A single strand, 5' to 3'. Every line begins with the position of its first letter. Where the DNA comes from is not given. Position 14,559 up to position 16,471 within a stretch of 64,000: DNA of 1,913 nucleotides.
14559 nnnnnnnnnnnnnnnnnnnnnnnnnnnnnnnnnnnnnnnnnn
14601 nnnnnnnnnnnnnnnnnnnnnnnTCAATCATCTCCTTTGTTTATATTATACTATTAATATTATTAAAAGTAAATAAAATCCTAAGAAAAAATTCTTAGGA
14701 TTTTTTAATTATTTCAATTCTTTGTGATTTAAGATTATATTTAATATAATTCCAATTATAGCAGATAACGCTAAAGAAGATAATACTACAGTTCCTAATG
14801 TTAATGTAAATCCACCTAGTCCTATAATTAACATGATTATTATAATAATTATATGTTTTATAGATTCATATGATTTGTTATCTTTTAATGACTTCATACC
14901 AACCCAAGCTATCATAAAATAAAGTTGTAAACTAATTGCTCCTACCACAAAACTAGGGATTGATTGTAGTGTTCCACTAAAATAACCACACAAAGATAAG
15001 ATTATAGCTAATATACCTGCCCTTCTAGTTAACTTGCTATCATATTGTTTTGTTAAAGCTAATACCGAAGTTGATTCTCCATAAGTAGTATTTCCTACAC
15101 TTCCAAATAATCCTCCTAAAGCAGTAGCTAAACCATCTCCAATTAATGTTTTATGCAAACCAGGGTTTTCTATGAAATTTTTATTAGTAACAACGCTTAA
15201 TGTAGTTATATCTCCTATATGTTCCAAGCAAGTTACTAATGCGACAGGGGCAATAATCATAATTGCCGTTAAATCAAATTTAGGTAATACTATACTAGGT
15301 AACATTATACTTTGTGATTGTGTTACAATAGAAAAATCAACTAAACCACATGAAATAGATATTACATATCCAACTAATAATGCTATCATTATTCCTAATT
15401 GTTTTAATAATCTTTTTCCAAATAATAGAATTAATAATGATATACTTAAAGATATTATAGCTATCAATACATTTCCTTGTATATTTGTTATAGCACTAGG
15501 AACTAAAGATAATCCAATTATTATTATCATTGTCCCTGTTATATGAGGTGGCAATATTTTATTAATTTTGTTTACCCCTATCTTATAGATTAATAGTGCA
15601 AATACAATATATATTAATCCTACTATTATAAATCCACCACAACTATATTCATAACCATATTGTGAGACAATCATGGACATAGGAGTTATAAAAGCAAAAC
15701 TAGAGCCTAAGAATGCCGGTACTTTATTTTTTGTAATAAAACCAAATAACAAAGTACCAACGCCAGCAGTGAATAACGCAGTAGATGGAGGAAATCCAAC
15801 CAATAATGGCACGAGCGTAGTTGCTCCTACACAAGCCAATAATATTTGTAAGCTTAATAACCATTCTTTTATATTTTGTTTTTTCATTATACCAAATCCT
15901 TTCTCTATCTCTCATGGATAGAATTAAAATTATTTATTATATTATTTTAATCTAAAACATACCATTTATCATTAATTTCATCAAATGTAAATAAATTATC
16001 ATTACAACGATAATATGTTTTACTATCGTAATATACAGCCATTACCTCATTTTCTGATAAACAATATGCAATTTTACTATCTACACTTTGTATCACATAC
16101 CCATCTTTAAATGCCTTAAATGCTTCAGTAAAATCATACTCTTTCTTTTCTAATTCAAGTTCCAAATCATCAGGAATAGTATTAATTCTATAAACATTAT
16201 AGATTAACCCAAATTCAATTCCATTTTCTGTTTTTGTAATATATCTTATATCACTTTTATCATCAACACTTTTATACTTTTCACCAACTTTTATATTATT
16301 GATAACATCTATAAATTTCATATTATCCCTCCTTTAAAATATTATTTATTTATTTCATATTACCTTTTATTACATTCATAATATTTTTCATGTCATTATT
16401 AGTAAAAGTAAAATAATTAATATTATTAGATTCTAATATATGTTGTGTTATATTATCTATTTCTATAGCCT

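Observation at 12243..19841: Phage-encoded uracil permease embedded in a pyrimidine-salvage cluster (ThyX, dCMP deaminase, dUTPase)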

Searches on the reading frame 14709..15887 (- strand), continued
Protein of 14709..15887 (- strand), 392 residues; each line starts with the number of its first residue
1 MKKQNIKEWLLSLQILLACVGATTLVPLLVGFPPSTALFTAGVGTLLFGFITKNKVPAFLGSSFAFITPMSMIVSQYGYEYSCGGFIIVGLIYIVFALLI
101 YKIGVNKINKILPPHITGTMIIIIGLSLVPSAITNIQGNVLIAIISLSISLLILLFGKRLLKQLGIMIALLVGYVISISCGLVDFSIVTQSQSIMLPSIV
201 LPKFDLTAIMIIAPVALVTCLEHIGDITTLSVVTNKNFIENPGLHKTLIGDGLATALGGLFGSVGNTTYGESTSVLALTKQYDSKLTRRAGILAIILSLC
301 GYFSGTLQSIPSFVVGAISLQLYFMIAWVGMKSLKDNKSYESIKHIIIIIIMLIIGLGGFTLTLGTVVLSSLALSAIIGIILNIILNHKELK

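Call 56: list_cluster_members(proteins=[P0062, P0140, P0225, P0137])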
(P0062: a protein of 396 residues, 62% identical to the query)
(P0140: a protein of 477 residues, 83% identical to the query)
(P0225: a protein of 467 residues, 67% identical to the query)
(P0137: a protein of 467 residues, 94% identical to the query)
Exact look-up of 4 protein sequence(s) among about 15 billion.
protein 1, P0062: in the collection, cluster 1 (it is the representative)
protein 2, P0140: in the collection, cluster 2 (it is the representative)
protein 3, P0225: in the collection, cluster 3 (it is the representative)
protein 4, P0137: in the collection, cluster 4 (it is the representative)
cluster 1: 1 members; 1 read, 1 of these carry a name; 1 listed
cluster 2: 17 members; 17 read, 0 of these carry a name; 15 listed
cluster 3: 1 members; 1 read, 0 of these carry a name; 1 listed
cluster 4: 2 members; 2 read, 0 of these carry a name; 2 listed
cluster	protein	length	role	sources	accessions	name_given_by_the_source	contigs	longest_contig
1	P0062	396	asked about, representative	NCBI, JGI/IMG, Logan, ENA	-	uracil permease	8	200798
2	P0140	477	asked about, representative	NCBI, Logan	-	-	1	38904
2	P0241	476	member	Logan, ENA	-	-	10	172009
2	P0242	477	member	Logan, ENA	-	-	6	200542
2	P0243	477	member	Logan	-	-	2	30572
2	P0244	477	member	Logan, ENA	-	-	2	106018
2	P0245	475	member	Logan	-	-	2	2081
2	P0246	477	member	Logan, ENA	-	-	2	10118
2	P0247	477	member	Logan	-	-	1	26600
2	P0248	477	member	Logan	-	-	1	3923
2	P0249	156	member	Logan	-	-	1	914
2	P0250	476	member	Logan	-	-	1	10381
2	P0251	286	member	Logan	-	-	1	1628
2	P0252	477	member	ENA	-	-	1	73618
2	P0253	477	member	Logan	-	-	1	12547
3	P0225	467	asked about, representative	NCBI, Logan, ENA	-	-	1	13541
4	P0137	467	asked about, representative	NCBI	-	-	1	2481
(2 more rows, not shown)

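Call 58: search_dna_similar(query=window:14709-15887:-, collection=plasmids, mode=protein, max_rows=15)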
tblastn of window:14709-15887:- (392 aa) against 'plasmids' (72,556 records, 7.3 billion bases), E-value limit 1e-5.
Records with a match: 478; places in all: 619; records where one place covers at least 80% of the query: 275.
Best place of each record, by identity: <60% 478.
By first word of the organism name: Sinorhizobium 68; Acinetobacter 39; Paracoccus 34; Pantoea 27; Klebsiella 20; Leisingera 17; Clostridium 16; Citrobacter 16; Escherichia 15; Azospirillum 12; and 85 more.
By predicted mobility (MOB-suite, as given by PLSDB): non-mobilizable 295; mobilizable 116; conjugative 67.
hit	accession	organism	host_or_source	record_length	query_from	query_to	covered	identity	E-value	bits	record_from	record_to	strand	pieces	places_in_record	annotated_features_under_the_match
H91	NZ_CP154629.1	Acetoanaerobium noterae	cell culture,Sludge of a digestion ...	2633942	4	345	87%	46.9%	1e-80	276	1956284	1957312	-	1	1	none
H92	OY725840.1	Subdoligranulum variabile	-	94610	7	338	85%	44.4%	3e-72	252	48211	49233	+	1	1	record has no annotation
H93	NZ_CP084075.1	Fusobacterium vincentii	-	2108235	2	338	86%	41.2%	1e-67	239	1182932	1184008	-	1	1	none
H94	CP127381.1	Aerococcus tenax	Homo sapiens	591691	10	345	86%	40.6%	2e-63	227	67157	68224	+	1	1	solute carrier family 23 protein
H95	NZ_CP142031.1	Pseudoalteromonas sp. CuT4-3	whole organism,deep-sea sediment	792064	5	334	84%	41.3%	3e-65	232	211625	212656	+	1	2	uracil-xanthine permease family protein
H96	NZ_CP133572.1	Pseudoalteromonas sp. HL-AS2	sediment core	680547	5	334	84%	40.4%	5e-65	231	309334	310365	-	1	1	uracil-xanthine permease family protein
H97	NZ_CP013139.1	Pseudoalteromonas sp. Bsw20308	seawater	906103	5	334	84%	40.4%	2e-59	215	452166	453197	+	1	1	uracil-xanthine permease family protein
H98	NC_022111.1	Prevotella sp. oral taxon 299 str. F0039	Homo sapiens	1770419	1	338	86%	39.1%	1e-59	216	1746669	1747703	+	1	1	none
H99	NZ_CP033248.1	Clostridium butyricum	environment swab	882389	6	338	85%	39.5%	2e-64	229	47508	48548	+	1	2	uraA: uracil permease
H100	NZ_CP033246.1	Clostridium butyricum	Homo sapiens,stool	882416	6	338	85%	39.5%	2e-64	229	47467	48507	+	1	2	uraA: uracil permease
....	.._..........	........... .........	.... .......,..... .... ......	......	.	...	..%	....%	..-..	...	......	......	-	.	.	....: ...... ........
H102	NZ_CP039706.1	Clostridium butyricum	Homo sapiens,isolation from The first ...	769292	6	338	85%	39.5%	4e-64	229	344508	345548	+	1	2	uraA: uracil permease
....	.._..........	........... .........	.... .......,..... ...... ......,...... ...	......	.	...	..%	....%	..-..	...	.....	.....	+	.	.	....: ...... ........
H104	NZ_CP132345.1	Clostridium butyricum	Homo sapiens,Faeces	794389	6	338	85%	39.5%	4e-64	229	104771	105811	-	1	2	uraA: uracil permease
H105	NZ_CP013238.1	Clostridium butyricum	Microbial isolate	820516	6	338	85%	39.5%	4e-64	229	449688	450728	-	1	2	uraA: uracil permease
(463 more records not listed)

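Call 71: search_protein_families(library=ncbifam, proteins=[L008:5768-6226:+, L008:6181-7137:+, L008:7359-7892:+, L008:7986-9248:+, L008:9477-10490:+, L014:5509-6873:+, L014:6930-7649:-, L014:7956-9245:+, L014:9389-10159:+, L014:10269-10709:+], max_evalue=0.00001)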
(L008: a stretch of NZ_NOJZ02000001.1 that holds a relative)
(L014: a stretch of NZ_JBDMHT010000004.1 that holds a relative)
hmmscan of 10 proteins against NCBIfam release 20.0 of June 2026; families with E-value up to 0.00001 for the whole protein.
L008:5768-6226:+ (152 aa): 23 families
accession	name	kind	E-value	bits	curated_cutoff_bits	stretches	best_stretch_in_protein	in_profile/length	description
NF011350.0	PRK14768.1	equivalog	3.1e-72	241.7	210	1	4-149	2-147/148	lipoprotein signal peptidase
NF011367.0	PRK14786.1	equivalog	5.3e-36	124.1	190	1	4-150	2-150/154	lipoprotein signal peptidase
TIGR00077.1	lspA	equivalog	3e-32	111.8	73.95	1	3-150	10-162/164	signal peptidase II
NF011371.0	PRK14790.1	equivalog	9.1e-26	90.7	202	1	7-149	14-159/169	lipoprotein signal peptidase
NF011366.0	PRK14785.1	subfamily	1.9e-23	83.3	256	1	2-150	41-197/198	lipoprotein signal peptidase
NF011368.0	PRK14787.1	equivalog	3e-22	79.4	177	1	5-144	4-157/167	lipoprotein signal peptidase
NF011353.0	PRK14771.1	equivalog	4.5e-21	75.3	241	1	3-146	13-158/179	lipoprotein signal peptidase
NF011365.0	PRK14784.1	equivalog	7.8e-21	74.8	181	1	12-147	14-151/160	lipoprotein signal peptidase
NF011352.0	PRK14770.1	equivalog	1.2e-20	73.7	223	1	7-150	21-170/173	lipoprotein signal peptidase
NF011359.0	PRK14777.1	subfamily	1.3e-18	67.3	187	1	5-150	29-185/191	lipoprotein signal peptidase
NF011360.0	PRK14779.1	subfamily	1e-17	64.7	177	1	3-150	10-161/163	lipoprotein signal peptidase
NF011357.0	PRK14775.1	equivalog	4.3e-17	62.6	201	1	7-144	9-150/170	lipoprotein signal peptidase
NF011370.0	PRK14789.1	equivalog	1.2e-16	60.9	248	1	2-147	10-154/194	lipoprotein signal peptidase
NF011358.0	PRK14776.1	equivalog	6.5e-16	58.6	285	1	9-146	17-158/170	lipoprotein signal peptidase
NF011355.0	PRK14773.1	subfamily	7.4e-16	58.6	218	1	35-148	68-192/206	lipoprotein signal peptidase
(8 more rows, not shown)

L008:6181-7137:+ (318 aa): 7 families
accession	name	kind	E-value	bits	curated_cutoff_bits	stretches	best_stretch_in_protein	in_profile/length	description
TIGR00005.1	rluA_subfam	subfamily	4.1e-96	321.8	192.7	1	27-317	2-297/298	RluA family pseudouridine synthase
NF008385.0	PRK11180.1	equivalog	2.4e-82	276.9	351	1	24-318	11-313/325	23S rRNA pseudouridine(1911/1915/1917) synthase RluD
NF008249.0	PRK11025.1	equivalog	4.7e-41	140.7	378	1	20-317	9-313/317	23S rRNA pseudouridine(955/2504/2580) synthase RluC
NF008321.0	PRK11112.1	equivalog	2.1e-26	92.8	328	1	96-316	2-233/257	tRNA pseudouridine(65) synthase TruC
TIGR01621.1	RluA-like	hypoth_equivalog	1.6e-23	83.1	222.3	1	96-293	2-185/217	TIGR01621 family pseudouridine synthase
NF007543.0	PRK10158.1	equivalog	4e-22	79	286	1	91-302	9-213/219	bifunctional tRNA pseudouridine(32) synthase/23S rRNA pseudouridine(746) synthase RluA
TIGR00093.1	TIGR00093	subfamily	8.2e-06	25.7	109.3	0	131-255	18-126/161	pseudouridine synthase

L008:7359-7892:+ (177 aa): 9 families
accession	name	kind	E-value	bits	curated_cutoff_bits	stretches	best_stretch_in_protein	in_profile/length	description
NF003549.0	PRK05205.1-5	equivalog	1.4e-77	259.3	138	1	2-176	3-179/182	bifunctional pyr operon transcriptional regulator/uracil phosphoribosyltransferase PyrR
NF003547.0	PRK05205.1-3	equivalog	3.9e-72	242.1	230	1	3-176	12-189/194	bifunctional pyr operon transcriptional regulator/uracil phosphoribosyltransferase PyrR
NF003548.0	PRK05205.1-4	equivalog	3e-71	238.8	218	1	4-176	3-170/173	bifunctional pyr operon transcriptional regulator/uracil phosphoribosyltransferase PyrR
NF003546.0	PRK05205.1-2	equivalog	2.4e-63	213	268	1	7-175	6-174/175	bifunctional pyr operon transcriptional regulator/uracil phosphoribosyltransferase PyrR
NF003545.0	PRK05205.1-1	equivalog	4.3e-40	137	140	1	16-162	13-155/171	bifunctional pyr operon transcriptional regulator/uracil phosphoribosyltransferase PyrR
NF006605.0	PRK09162.1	equivalog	3.6e-13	49.3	181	1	3-153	13-156/183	hypoxanthine-guanine phosphoribosyltransferase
TIGR01203.1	HGPRTase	equivalog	4.1e-12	46.2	150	1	7-153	2-142/167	hypoxanthine phosphoribosyltransferase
NF002620.0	PRK02277.1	subfamily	7.8e-10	38.8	115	1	17-136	72-180/201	orotate phosphoribosyltransferase-like protein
TIGR00336.1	pyrE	equivalog_domain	1.5e-07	31.4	106.8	1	11-139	35-150/173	orotate phosphoribosyltransferase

L008:7986-9248:+ (420 aa): 4 families
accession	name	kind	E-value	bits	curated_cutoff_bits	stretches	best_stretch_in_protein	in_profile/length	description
NF007995.0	PRK10720.1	equivalog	3.8e-99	332.4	477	1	10-404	19-412/429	uracil permease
TIGR00801.1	ncs2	superfamily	5.8e-92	308.8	291.8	1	5-395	4-413/415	NCS2 family nucleobase:cation symporter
TIGR03616.1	RutG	equivalog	6.7e-72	242.5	758.65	1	7-400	31-427/429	pyrimidine utilization transport protein G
TIGR03173.1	pbuX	subfamily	6e-58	196.5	414.15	1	11-399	1-407/407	xanthine permease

L008:9477-10490:+ (337 aa): 1 family
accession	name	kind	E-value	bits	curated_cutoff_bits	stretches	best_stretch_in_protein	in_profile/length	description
NF047927.1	ABC_BMP_B6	equivalog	6.5e-26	91.2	400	1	35-331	5-304/314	putative B6 ABC transporter substrate-binding protein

L014:5509-6873:+ (454 aa): 13 families
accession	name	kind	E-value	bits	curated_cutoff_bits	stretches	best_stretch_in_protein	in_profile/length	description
TIGR00797.1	matE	subfamily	5.5e-77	259.3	147.4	1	22-420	1-396/396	MATE family efflux transporter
NF041801.1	MATE_SolL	equivalog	4.9e-42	144.3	780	1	3-439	9-447/458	solanimycin export family MATE transporter SolL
NF052396.1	MATE_WgkD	equivalog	6.7e-28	97.8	510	1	19-314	8-299/428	tryglysin-associated MATE efflux transporter WgkD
NF007130.1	PRK09575.1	equivalog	3.6e-23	82.5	445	1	12-446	4-431/435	MATE family efflux transporter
NF001214.0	PRK00187.1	equivalog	5.3e-21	75.1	449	1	15-450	11-453/464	NorM family multidrug efflux MATE transporter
NF007562.1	PRK10189.1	equivalog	3e-16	59.2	465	1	32-354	45-372/470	EmmdR/YeeO family multidrug/toxin efflux MATE transporter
TIGR02900.1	spore_V_B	equivalog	4.4e-15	55.4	372.3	2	302-434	299-427/488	stage V sporulation protein B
NF041358.1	GntT_guanitoxin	equivalog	2.6e-12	46.5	525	1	30-434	30-430/438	guanitoxin biosynthesis MATE family efflux transporter GntT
TIGR01695.1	murJ_mviN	equivalog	2.4e-11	43.1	235.55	1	13-268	223-478/506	murein biosynthesis integral membrane protein MurJ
NF007690.0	PRK10367.1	equivalog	3.8e-11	42.6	409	1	17-438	12-428/441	MATE family efflux transporter DinF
NF045539.1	MATE_efflux1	equivalog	1.4e-10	40.9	350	1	85-266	70-249/411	MATE family Na+-driven efflux transporter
NF000217.1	MATE_multi_FepA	equivalog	4.5e-09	35.9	900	1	28-432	28-429/443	multidrug efflux MATE transporter FepA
NF000263.1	MATE_multi_NorM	equivalog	6e-09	35.8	950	1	13-435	17-442/459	multidrug efflux MATE transporter NorM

L014:6930-7649:- (239 aa): 8 families
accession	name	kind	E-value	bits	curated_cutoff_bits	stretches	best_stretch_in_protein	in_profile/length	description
NF045822.1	PgAcgDacpgdA2_Bac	equivalog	5.8e-40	137.3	400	1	34-225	67-257/274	peptidoglycan-N-acetylglucosamine deacetylase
TIGR02764.1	spore_ybaN_pdaB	equivalog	2.9e-35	121.8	237.4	1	33-226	2-187/191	polysaccharide deacetylase family sporulation protein PdaB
TIGR02884.1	spore_pdaA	equivalog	6e-35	121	298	1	32-226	32-220/224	delta-lactam-biosynthetic de-N-acetylase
NF045820.1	PgAcgDacpgdA_Strep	equivalog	1.7e-28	99.7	800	1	28-226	259-444/463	peptidoglycan-N-acetylglucosamine deacetylase PgdA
TIGR04243.1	nodulat_NodB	equivalog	1e-21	77.3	240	1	37-208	2-167/197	chitooligosaccharide deacetylase NodB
NF045821.1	PgAcgDacpgdA1_Bac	equivalog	1.1e-20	73.7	400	1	34-224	85-269/282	peptidoglycan-N-acetylglucosamine deacetylase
TIGR02873.1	spore_ylxY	hypoth_equivalog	7.3e-19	68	391.5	1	31-227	79-264/268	probable sporulation protein, polysaccharide deacetylase family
TIGR03006.1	pepcterm_polyde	equivalog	2.8e-09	36.5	276.2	1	52-136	36-119/272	XrtA system polysaccharide deacetylase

L014:7956-9245:+ (429 aa): 6 families
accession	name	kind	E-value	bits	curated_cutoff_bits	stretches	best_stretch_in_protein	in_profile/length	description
NF007995.0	PRK10720.1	equivalog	1e-110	370.6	477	1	20-427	16-413/429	uracil permease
TIGR00801.1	ncs2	superfamily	2e-101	339.9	291.8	1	21-419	7-415/415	NCS2 family nucleobase:cation symporter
TIGR03616.1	RutG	equivalog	3.6e-73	246.7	758.65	1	21-422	32-427/429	pyrimidine utilization transport protein G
TIGR03173.1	pbuX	subfamily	2e-65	221.1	414.15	1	24-420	1-406/407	xanthine permease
NF037981.1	NCS2_1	subfamily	3.2e-16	59.2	40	1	90-420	89-417/419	purine/pyrimidine permease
NF008502.0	PRK11412.1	equivalog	2.5e-08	33.5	370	1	100-423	106-426/433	uracil/xanthine transporter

L014:9389-10159:+ (256 aa): 0 families

L014:10269-10709:+ (146 aa): 2 families
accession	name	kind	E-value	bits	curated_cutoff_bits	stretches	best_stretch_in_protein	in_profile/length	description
TIGR00576.1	dut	superfamily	2.7e-17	62.8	102.55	1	23-144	24-142/143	dUTP diphosphatase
NF001862.0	PRK00601.1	equivalog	9e-15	54.6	103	1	23-145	30-149/150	dUTP diphosphatase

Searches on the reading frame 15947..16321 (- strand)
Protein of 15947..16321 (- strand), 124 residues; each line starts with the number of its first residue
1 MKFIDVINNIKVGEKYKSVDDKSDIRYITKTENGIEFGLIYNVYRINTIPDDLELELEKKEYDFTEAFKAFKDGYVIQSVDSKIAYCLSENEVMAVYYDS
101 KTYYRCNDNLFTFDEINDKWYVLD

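Call 3: search_protein_families(library=pfam, proteins=[window:15947-16321:-], max_evalue=0.01)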
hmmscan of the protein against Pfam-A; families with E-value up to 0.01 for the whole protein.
window:15947-16321:- (124 aa): 1 family
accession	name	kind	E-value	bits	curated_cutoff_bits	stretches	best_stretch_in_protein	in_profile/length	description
PF24100.1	DUF7381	-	0.00069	20.5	27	1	68-112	63-110/121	Domain of unknown function (DUF7381)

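Call 4: search_protein_families(library=ncbifam, proteins=[window:15947-16321:-], max_evalue=0.01)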
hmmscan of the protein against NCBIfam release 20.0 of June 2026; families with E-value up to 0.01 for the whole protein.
window:15947-16321:- (124 aa): 0 families

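Call 78: search_protein_families(library=ncbifam, proteins=[window:15947-16321:-], max_evalue=0.001)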
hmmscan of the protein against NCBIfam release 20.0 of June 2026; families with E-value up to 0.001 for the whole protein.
window:15947-16321:- (124 aa): 0 families
